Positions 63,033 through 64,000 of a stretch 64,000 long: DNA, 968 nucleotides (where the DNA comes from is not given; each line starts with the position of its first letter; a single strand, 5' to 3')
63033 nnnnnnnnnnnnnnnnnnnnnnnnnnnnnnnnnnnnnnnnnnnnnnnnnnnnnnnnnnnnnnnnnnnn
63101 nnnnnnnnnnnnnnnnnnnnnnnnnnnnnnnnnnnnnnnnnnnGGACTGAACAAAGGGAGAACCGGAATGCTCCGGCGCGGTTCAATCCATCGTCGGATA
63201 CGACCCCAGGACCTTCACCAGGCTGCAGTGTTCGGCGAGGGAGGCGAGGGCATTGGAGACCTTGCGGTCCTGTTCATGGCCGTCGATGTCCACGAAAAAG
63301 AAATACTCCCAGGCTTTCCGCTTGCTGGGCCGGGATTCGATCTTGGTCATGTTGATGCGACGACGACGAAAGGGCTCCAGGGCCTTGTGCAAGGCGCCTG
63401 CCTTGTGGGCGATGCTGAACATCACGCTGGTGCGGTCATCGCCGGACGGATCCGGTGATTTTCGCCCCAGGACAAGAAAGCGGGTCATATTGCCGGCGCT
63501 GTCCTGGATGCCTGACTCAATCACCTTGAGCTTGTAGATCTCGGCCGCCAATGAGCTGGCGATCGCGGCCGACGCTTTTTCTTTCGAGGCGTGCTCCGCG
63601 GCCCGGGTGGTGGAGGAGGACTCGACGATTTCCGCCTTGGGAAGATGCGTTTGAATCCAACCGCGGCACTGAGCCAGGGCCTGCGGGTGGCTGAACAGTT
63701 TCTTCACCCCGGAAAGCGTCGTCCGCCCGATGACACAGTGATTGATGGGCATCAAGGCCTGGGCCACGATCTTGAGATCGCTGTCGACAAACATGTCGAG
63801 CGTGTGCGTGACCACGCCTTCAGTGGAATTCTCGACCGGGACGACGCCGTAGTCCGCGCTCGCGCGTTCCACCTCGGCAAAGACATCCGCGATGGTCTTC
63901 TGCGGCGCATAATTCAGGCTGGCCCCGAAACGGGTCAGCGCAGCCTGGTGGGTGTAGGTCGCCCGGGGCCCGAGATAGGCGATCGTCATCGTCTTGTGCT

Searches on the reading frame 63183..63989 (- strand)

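Call 64: search_protein_families(library=pfam, proteins=[window:63183-63989:-], max_evalue=0.0001)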
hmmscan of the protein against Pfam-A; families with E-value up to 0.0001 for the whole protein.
window:63183-63989:- (268 aa): 2 families
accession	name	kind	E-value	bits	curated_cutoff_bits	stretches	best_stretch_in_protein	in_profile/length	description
PF00800.23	PDT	-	3.1e-65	219.8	25.2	1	3-178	1-180/181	Prephenate dehydratase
PF01842.31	ACT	-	6.1e-10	39.1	27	1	189-252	3-65/66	ACT domain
